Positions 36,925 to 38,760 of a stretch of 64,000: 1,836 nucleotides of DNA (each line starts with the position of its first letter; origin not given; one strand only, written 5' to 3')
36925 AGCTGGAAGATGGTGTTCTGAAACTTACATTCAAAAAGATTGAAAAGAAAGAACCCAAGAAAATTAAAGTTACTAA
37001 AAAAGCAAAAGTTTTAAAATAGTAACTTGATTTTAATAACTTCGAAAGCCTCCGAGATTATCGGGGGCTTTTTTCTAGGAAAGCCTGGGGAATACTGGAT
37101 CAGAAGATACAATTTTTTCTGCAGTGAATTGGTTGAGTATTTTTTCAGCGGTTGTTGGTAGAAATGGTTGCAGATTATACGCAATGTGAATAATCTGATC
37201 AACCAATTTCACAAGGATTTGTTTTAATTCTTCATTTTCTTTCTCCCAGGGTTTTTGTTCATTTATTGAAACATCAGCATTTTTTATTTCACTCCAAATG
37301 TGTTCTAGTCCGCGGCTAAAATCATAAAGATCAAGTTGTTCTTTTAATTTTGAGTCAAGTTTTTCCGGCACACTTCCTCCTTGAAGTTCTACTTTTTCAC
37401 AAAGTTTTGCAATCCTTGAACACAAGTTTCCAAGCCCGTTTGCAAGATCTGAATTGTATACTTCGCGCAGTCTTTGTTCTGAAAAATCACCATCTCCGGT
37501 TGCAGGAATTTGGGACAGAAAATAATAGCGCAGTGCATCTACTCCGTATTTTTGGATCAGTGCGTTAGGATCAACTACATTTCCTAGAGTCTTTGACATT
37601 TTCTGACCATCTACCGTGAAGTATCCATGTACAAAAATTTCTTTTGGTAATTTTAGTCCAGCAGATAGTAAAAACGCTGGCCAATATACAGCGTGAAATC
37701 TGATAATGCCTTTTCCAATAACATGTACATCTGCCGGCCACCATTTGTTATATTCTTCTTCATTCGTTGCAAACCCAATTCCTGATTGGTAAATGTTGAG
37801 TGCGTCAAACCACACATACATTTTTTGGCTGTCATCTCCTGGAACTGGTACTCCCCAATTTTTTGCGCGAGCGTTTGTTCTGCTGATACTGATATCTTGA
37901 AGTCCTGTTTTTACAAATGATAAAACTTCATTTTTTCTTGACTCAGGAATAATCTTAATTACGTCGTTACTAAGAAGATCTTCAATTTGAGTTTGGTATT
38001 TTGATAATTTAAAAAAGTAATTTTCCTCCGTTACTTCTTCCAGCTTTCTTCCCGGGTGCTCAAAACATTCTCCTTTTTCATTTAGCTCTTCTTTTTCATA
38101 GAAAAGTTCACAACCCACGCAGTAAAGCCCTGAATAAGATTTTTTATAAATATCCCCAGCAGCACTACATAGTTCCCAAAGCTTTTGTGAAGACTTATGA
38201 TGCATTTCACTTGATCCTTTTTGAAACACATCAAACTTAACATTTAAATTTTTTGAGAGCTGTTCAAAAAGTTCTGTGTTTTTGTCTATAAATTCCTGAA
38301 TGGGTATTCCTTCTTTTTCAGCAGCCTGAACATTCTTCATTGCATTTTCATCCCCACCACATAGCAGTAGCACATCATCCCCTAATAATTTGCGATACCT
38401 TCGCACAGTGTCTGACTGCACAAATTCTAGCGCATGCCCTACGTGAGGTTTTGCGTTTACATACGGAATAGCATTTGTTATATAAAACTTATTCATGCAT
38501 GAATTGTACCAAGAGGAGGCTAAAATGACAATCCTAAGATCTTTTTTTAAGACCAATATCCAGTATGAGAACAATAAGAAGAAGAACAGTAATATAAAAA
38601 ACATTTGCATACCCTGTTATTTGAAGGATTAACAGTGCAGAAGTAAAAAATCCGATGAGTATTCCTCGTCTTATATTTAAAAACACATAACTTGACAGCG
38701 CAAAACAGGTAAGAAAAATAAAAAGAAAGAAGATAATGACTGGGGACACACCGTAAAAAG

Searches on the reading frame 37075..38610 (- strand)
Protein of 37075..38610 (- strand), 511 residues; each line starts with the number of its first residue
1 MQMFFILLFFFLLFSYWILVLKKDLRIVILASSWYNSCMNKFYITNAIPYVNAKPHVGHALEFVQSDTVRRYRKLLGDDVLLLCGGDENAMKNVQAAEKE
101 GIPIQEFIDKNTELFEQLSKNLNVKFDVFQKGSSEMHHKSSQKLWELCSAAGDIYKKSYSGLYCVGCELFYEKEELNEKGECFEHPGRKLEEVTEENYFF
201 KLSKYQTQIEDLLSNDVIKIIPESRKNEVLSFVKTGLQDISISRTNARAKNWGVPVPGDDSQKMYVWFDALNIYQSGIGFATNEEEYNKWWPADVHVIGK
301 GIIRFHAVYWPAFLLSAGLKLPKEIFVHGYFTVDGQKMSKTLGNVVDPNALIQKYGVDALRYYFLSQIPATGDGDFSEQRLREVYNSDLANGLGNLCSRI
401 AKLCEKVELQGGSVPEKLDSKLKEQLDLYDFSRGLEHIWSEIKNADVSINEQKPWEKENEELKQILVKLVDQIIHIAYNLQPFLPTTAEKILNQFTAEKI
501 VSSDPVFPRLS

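Call 7: search_protein_families(library=pfam, proteins=[window:37075-38610:-], max_evalue=0.001)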
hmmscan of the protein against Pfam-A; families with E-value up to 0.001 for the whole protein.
window:37075-38610:- (511 aa): 3 families
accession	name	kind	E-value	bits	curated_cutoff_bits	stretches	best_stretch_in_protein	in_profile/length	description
PF09334.17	tRNA-synt_1g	-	1.5e-99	333.8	20.1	1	43-400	2-390/391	tRNA synthetases class I (M)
PF00133.28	tRNA-synt_1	-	9.9e-28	97.5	22.7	2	264-369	299-406/414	tRNA synthetases class I (I, L, M and V)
PF01406.26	tRNA-synt_1e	-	5.9e-15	55.9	27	2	325-383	240-298/301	tRNA synthetases class I (C) catalytic domain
